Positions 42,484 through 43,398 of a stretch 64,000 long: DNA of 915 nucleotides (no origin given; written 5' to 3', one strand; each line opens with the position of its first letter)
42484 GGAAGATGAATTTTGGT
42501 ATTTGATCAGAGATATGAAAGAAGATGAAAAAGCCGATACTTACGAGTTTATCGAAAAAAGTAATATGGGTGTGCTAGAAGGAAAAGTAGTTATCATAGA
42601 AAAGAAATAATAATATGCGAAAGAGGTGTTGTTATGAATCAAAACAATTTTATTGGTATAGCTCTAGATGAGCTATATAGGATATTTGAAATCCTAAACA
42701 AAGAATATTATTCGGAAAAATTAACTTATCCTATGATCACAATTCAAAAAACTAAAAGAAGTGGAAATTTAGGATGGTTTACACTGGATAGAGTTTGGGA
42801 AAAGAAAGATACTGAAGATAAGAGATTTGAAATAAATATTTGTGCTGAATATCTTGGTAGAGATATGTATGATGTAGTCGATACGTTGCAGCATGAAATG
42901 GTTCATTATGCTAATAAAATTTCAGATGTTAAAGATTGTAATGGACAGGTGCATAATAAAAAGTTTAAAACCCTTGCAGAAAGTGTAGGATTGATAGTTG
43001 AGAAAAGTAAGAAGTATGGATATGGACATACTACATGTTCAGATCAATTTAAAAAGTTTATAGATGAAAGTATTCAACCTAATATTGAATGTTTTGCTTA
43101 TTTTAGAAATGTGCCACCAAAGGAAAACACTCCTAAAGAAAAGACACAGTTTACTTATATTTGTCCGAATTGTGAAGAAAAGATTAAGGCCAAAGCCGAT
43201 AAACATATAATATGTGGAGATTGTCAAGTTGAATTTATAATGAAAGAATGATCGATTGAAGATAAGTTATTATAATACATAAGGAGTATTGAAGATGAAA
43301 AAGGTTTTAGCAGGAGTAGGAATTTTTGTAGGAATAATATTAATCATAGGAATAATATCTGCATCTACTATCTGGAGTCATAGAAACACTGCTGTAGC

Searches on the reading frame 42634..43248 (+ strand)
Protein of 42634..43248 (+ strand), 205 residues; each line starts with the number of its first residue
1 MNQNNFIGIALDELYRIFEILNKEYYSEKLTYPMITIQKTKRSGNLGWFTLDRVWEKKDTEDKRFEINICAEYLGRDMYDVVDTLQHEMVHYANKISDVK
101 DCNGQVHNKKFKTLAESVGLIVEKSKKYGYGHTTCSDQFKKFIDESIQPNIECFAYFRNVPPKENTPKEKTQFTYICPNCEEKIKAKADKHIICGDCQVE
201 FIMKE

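Call 61: search_protein_families(library=pfam, proteins=[window:42634-43248:+], max_evalue=0.01)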
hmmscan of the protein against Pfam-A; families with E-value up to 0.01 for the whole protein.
window:42634-43248:+ (205 aa): 1 family
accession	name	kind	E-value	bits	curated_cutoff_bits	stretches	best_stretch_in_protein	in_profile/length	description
PF10263.15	SprT-like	-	5e-07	30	25.6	1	15-120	2-97/108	SprT-like family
